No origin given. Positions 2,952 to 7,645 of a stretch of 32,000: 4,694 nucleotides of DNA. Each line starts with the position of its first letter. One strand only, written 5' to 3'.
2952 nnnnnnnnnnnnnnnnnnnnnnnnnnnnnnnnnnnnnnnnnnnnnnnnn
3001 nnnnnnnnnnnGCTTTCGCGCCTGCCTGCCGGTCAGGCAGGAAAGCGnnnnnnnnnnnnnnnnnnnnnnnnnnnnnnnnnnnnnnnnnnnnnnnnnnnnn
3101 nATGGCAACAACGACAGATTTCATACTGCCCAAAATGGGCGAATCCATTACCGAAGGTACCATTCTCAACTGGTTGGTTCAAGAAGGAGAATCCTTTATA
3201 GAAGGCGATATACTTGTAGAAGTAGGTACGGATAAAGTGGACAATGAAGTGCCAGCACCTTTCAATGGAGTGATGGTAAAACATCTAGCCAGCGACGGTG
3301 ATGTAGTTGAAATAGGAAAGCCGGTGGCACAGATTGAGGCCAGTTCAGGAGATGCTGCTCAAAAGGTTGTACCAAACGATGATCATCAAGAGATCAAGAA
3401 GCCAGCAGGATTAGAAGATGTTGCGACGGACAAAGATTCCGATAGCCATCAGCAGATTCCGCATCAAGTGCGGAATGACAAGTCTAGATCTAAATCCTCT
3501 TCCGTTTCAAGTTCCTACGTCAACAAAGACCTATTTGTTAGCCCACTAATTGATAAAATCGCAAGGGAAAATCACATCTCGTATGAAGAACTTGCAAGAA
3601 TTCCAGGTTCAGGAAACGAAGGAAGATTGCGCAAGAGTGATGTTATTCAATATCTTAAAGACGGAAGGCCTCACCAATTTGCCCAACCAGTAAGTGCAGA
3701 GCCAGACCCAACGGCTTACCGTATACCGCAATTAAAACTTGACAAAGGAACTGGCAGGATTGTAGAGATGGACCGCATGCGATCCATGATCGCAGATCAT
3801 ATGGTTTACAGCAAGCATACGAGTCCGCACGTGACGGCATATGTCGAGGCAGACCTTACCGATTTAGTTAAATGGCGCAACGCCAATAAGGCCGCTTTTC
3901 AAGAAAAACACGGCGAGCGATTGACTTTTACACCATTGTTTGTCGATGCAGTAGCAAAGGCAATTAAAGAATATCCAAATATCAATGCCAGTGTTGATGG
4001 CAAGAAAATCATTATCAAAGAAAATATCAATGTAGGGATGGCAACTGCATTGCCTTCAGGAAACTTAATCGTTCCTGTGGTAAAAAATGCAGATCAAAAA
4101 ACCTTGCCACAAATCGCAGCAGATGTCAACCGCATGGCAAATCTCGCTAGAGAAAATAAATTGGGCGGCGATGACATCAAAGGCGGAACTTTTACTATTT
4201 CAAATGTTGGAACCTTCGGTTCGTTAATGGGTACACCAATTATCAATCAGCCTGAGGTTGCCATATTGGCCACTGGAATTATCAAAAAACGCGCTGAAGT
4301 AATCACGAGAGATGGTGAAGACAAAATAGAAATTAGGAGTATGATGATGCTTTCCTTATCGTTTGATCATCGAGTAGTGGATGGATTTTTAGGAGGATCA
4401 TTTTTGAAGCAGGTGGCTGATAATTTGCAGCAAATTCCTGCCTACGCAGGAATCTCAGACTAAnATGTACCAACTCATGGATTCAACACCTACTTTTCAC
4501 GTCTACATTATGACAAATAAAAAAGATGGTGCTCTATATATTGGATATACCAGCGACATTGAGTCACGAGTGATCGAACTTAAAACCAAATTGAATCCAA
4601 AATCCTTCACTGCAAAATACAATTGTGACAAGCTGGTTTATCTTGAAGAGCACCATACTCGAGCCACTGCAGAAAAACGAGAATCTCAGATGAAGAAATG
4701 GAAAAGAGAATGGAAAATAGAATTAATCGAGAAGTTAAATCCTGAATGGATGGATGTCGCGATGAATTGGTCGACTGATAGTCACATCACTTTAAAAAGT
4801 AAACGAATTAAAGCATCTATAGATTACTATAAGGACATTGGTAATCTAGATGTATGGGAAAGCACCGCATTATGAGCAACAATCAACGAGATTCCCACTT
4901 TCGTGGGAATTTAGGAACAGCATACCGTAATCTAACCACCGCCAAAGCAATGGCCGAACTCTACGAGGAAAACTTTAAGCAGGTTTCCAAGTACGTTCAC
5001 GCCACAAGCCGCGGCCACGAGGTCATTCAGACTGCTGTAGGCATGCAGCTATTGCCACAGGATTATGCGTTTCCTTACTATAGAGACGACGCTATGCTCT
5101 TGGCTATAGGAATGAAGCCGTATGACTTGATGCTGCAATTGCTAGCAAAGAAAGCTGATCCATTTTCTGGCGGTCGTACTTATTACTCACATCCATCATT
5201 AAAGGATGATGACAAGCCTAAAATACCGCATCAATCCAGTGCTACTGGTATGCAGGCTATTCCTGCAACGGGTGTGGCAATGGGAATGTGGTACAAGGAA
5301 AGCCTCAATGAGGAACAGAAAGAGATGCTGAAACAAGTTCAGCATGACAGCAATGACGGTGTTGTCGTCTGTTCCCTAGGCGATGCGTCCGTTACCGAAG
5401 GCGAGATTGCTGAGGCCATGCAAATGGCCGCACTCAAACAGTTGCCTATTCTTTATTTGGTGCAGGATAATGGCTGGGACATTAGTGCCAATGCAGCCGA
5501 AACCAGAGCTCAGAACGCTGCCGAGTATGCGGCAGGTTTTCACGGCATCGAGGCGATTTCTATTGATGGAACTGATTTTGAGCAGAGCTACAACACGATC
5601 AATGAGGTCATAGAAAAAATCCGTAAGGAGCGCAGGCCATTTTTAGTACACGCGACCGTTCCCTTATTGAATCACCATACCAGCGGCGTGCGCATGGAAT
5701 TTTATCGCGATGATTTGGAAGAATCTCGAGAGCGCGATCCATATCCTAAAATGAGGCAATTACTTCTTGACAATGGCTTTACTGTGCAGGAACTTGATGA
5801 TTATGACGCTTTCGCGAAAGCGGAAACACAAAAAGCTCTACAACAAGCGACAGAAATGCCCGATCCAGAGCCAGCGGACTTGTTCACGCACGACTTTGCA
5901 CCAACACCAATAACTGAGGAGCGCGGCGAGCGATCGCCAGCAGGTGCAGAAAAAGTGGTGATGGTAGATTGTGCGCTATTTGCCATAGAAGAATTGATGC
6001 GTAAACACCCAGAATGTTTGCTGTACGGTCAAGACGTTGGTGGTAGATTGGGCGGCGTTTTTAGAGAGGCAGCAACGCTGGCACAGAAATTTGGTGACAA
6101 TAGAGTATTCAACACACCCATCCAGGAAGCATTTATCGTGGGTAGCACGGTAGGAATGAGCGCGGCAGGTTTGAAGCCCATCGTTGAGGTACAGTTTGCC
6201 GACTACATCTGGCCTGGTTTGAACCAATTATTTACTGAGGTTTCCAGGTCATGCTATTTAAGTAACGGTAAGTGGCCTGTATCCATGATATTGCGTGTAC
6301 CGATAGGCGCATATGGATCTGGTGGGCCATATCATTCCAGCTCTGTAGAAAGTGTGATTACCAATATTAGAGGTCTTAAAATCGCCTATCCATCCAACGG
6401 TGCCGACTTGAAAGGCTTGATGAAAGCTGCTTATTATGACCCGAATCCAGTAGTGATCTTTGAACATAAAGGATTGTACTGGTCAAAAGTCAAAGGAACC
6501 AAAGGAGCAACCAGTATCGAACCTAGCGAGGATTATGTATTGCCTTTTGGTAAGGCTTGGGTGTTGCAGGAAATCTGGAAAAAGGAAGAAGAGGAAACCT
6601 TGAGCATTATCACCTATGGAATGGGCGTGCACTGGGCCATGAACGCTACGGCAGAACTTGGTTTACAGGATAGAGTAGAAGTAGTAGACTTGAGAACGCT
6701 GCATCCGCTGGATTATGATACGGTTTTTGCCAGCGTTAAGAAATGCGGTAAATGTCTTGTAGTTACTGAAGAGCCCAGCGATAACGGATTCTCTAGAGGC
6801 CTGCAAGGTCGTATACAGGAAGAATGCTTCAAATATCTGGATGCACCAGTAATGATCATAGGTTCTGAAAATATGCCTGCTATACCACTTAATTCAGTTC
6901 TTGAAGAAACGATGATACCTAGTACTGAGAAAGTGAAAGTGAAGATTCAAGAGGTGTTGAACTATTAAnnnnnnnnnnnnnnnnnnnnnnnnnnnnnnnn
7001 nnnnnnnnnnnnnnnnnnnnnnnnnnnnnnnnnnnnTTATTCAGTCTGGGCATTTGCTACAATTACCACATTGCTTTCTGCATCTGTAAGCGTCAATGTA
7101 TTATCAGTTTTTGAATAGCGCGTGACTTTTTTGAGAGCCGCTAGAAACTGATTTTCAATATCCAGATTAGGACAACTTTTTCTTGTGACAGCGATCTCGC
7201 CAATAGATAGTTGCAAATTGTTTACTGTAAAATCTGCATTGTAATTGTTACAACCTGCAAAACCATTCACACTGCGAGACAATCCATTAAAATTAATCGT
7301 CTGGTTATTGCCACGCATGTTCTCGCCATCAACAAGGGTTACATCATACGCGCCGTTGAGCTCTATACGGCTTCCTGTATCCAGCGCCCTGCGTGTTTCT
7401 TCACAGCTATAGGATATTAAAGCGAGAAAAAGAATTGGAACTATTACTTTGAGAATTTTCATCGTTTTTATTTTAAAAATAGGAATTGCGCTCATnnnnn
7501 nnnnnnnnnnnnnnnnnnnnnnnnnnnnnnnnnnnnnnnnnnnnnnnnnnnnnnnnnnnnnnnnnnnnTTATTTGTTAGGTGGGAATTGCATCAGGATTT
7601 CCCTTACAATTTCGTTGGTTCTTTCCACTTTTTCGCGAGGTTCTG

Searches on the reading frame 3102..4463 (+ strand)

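Call 66: search_protein_families(library=pfam, proteins=[window:3102-4463:+], max_evalue=0.00001)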
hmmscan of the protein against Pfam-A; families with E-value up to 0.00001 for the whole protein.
window:3102-4463:+ (453 aa): 3 families
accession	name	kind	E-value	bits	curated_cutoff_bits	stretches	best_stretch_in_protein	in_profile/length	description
PF00198.28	2-oxoacid_dh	-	1.2e-76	257.7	23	1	219-445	5-227/232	2-oxoacid dehydrogenases acyltransferase (catalytic domain)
PF00364.28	Biotin_lipoyl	-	7.4e-18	64.6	22.1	1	6-78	2-73/73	Biotin-requiring enzyme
PF02817.22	E3_binding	-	1.4e-07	32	23.7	1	145-181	2-35/36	e3 binding domain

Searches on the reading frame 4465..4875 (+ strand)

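Call 66: search_protein_families(library=pfam, proteins=[window:4465-4875:+], max_evalue=0.00001)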
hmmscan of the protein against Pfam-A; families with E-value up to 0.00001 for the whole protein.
window:4465-4875:+ (136 aa): 1 family
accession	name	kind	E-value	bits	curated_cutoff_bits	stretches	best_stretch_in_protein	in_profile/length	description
PF01541.30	GIY-YIG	-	1.4e-14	54.5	22.6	1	12-84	3-76/78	GIY-YIG catalytic domain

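Call 84: search_protein_families(library=ncbifam, proteins=[window:4465-4875:+], max_evalue=0.00001)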
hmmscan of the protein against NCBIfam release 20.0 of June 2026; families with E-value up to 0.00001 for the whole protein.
window:4465-4875:+ (136 aa): 0 families

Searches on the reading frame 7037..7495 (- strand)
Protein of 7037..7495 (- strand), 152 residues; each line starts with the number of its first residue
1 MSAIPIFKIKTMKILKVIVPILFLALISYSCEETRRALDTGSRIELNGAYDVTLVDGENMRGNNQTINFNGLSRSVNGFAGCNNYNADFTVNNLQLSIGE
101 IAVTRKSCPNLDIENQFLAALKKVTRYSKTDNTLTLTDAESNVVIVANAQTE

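Call 66: search_protein_families(library=pfam, proteins=[window:7037-7495:-], max_evalue=0.00001)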
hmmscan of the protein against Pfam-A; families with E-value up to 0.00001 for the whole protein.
window:7037-7495:- (152 aa): 1 family
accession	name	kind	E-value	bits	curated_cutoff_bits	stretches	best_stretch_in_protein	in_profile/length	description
PF03724.22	META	-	1.2e-21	77.2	24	1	47-145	6-106/109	META domain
